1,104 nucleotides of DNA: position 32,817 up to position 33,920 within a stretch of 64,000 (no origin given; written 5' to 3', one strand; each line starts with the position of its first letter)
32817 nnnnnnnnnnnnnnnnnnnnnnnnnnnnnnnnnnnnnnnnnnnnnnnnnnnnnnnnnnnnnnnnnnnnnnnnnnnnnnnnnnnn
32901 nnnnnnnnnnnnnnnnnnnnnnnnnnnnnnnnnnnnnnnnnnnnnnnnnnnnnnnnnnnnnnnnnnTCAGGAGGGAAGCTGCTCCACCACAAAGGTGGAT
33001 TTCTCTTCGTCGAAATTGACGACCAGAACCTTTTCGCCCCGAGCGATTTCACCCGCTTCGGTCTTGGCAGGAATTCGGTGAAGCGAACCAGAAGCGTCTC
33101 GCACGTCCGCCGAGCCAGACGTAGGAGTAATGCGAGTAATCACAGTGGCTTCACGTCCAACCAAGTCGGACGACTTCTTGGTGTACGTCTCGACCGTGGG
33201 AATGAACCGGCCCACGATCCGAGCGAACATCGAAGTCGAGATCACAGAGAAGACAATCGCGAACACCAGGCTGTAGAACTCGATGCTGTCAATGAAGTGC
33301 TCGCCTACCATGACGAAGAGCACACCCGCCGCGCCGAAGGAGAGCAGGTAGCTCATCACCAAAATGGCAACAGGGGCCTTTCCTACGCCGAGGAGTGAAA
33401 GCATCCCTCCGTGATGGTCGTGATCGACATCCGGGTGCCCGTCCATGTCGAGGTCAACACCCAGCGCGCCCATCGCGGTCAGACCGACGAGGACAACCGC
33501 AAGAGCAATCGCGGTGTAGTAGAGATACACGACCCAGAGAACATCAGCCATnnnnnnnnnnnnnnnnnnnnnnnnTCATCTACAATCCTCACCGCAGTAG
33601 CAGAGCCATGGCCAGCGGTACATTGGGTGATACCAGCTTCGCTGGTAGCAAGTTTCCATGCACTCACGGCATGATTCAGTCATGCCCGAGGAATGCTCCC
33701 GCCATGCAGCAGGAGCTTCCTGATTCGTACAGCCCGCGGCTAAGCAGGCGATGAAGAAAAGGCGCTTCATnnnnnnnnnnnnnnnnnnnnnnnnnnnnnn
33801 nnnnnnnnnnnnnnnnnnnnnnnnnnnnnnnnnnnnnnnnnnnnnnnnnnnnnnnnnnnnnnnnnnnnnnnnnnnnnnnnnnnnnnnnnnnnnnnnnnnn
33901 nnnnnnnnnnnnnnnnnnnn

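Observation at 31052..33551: Phage-borne NfeD plus flotillin (SPFH) two-gene module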

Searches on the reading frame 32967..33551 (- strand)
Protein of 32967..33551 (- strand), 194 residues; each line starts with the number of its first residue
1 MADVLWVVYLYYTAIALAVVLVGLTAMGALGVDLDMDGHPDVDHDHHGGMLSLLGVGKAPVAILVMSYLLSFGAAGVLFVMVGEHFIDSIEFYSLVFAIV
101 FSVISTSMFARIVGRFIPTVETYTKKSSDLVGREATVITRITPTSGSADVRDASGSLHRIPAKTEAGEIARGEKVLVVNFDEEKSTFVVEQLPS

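Call 3: search_protein_families(library=pfam, proteins=[window:32967-33551:-], max_evalue=0.01)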
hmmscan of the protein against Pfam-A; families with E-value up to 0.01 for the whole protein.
window:32967-33551:- (194 aa): 2 families
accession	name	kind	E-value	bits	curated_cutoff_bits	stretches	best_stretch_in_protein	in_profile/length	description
PF21001.2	YqiJ_N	-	3.1e-06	27.8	23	1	13-99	15-106/116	Inner membrane protein YqiJ, N-terminal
PF01957.25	NfeD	-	0.002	18.7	29.1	1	129-181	3-49/57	NfeD-like C-terminal, partner-binding domain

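Call 4: search_protein_families(library=phrogs, proteins=[window:32967-33551:-], max_evalue=0.01)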
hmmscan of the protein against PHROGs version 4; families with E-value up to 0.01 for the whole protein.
window:32967-33551:- (194 aa): 0 families

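Call 13: search_protein_families(library=ncbifam, proteins=[window:32967-33551:-], max_evalue=0.01)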
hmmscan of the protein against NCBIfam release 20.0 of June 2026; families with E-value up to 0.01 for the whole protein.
window:32967-33551:- (194 aa): 0 families

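Call 14: search_protein_families(library=padloc, proteins=[window:32967-33551:-], max_evalue=0.01)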
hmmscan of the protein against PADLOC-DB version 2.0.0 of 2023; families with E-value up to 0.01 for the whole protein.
window:32967-33551:- (194 aa): 0 families

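Call 43: search_dna_similar(query=window:32967-33551:-, collection=phages, mode=protein, max_evalue=0.01, max_rows=20)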
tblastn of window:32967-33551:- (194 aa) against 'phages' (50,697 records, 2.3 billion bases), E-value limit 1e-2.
No match.

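Call 46: find_homologous_proteins(query=window:32967-33551:-)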
Query window:32967-33551:- (194 aa): 13 proteins with E <= 0.001 among 1004 candidates.
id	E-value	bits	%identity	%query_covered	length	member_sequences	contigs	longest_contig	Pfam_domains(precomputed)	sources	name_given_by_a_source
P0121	9.0e-118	409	100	100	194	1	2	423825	PF21001.3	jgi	jgi:membrane protein implicated in regulation of membrane protease activity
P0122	1.1e-109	382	89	100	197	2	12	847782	PF21001.3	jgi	jgi:membrane protein implicated in regulation of membrane protease activity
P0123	4.0e-79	283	69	97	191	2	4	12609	PF21001.3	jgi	jgi:membrane protein implicated in regulation of membrane protease activity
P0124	1.5e-73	265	65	97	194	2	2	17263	PF21001.3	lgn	-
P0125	5.0e-71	256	65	97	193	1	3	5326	PF21001.3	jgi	-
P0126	8.4e-63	230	54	97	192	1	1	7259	PF21001.3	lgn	-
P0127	3.4e-62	228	54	97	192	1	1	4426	PF21001.3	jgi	jgi:hypothetical protein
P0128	3.9e-16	78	30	87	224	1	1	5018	PF21001.3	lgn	-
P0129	1.5e-10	59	31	70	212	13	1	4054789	PF21001.3,PF07290.18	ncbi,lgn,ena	-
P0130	1.7e-10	59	29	74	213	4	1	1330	PF21001.3,PF07290.18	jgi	-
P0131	8.2e-9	54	31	70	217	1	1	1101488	PF21001.3,PF07290.18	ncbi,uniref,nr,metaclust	ncbi:YqiJ family protein [Novosphingobium malaysiense]|uniref:DUF1449 family protein n=1 Tax=Novosph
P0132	1.3e-6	47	31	79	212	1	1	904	PF21001.3,PF07290.18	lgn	-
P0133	1.7e-4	40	26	73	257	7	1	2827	PF21001.3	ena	-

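Call 51: search_solved_structures(query=A2, max_evalue=10)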
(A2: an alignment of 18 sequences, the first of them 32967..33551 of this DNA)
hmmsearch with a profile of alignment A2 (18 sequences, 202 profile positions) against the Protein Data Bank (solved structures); distinct sequences matched with E-value up to 10: 5.
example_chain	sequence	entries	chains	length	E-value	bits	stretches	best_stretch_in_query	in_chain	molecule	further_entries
2k14_A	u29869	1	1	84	0.0063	19.3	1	128-189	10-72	YuaF protein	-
6nke_A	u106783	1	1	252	0.18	14.6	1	54-85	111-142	Geranylgeranylglyceryl phosphate synthase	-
2k5h_A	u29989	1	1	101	0.9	12.3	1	135-162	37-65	Conserved protein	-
5x3l_A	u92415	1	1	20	1.5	11.6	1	113-128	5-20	Pilosulin-1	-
6mhu_F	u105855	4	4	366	7.4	9.3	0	49-122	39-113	Lipopolysaccharide export system permease protein LptF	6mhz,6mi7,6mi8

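Call 61: predict_structure(alignment_id=A4)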
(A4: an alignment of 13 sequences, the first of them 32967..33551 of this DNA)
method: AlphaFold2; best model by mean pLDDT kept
length: 194 residues; sequences in the alignment: 13
mean_pLDDT: 76.1   pTM: 0.50
mean pLDDT of the five models: 76.1, 75.6, 73.2, 71.7, 69.3
residues with pLDDT >= 90: 35; 70-90: 104; 50-70: 24; < 50: 31
segments of 3 or more residues with pLDDT < 50: 32-36, 38-56, 120-124
pLDDT, mean of each block of 10 residues (from residue 1): 72 91 76 45 42 52 86 92 83 91 89 64 61 84 84 74 88 88 85 79
secondary structure, 60 per line:
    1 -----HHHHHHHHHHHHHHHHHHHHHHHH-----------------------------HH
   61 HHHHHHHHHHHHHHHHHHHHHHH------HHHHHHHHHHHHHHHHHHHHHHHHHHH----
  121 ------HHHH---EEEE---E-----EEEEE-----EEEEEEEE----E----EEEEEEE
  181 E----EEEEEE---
elements in order: H6-29 H59-83 H90-116 H127-130 E134-137 E147-151 E157-164 E174-181 E186-191

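Call 67: fold_search(model_id=the predicted structure, library=pdb)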
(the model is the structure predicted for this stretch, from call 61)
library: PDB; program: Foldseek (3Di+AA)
matches with E <= 10: 474; with E <= 0.001: 4
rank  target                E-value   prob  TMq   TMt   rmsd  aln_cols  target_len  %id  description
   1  8z5g_AA               9.5e-06  1.00  0.28  0.37  13.0       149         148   16  Cryo-EM structure of E.coli SPFH-NfeD family protein complex QmcA-YbbJ (released 2024-08-21)
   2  3wwv                  2.7e-05  1.00  0.30  0.83   2.0        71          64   30  C-terminal domain of stomatin operon partner protein 1510-C from Pyrococcus horikoshii (released 2014-10-01)
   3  3cp0                  5.3e-05  1.00  0.27  0.78   2.4        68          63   29  Crystal structure of the soluble domain of membrane protein implicated in regulation of membrane protease activity from  (released 2008-04-15)
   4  2k5h_MODEL_1_A        2.1e-04  1.00  0.30  0.56   3.3        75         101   27  Solution NMR structure of protein encoded by MTH693 from Methanobacterium thermoautotrophicum: Northeast Struc (released 2008-08-19)
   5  4nni_A                1.1e-02  0.94  0.23  0.26   6.0        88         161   14  Structural basis for targeting the ribosomal protein S1 of Mycobacterium tuberculosis by pyrazinamide (released 2014-12-24)
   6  7syr_j                1.3e-02  0.93  0.21  0.22   5.4        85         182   16  Structure of the wt IRES eIF2-containing 48S initiation complex, closed conformation. Structure 12(wt). (released 2022-07-27)
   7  6esq_F                2.9e-02  0.84  0.18  0.25   7.0        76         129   10  Structure of the acetoacetyl-CoA thiolase/HMG-CoA synthase complex from Methanothermococcus thermolithotrophicus soake (released 2018-03-14)
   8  7px9_D                3.4e-02  0.96  0.21  0.10   4.8        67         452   18  Substrate-engaged mycobacterial Proteasome-associated ATPase - focused 3D refinement (state A) (released 2022-01-19)
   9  4a2i_V                3.4e-02  0.95  0.20  0.15   4.2        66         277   24  Cryo-electron Microscopy Structure of the 30S Subunit in Complex with the YjeQ Biogenesis Factor (released 2011-11-02)
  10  8oz0_D                3.9e-02  0.89  0.21  0.16   5.0        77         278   14  Structure of a human 48S translation initiation complex with eIF4F and eIF4A (released 2024-02-07)
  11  2ix1_A                3.9e-02  0.51  0.23  0.09  10.5       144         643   10  RNase II D209N mutant (released 2006-10-05)
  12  6jly_L                4.1e-02  0.87  0.21  0.23   5.6        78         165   10  eIF2a - eIF2B complex (released 2019-05-01)
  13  8om2_L                4.4e-02  0.91  0.23  0.33   6.6        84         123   14  Small subunit of yeast mitochondrial ribosome in complex with METTL17/Rsm22. (released 2024-01-10)
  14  6esq_E                4.4e-02  0.72  0.17  0.25   7.3        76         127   12  Structure of the acetoacetyl-CoA thiolase/HMG-CoA synthase complex from Methanothermococcus thermolithotrophicus soake (released 2018-03-14)
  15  6vu3_R                5.3e-02  0.96  0.25  0.37   4.1        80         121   10  Cryo-EM structure of Escherichia coli transcription-translation complex A (TTC-A) containing mRNA with a 12 nt long sp (released 2020-09-02)
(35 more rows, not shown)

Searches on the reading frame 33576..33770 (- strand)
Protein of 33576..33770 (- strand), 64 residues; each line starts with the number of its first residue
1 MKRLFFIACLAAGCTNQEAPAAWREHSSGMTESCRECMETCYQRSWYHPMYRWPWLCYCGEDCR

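Call 3: search_protein_families(library=pfam, proteins=[window:33576-33770:-], max_evalue=0.01)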
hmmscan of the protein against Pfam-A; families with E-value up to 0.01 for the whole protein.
window:33576-33770:- (64 aa): 0 families

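Call 4: search_protein_families(library=phrogs, proteins=[window:33576-33770:-], max_evalue=0.01)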
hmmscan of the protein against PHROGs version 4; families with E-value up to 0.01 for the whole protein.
window:33576-33770:- (64 aa): 0 families

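Call 13: search_protein_families(library=ncbifam, proteins=[window:33576-33770:-], max_evalue=0.01)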
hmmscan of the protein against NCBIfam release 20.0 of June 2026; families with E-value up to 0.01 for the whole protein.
window:33576-33770:- (64 aa): 0 families

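Call 14: search_protein_families(library=padloc, proteins=[window:33576-33770:-], max_evalue=0.01)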
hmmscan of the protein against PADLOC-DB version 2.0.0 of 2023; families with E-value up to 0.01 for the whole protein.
window:33576-33770:- (64 aa): 0 families

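Call 88: search_protein_representatives(protein=window:33576-33770:-)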
Query: 64 residues. Proteins with E-value up to 0.001 (for the whole library): 0; up to 1e-10: 0; up to 1e-30: 0. The best 0 are listed.
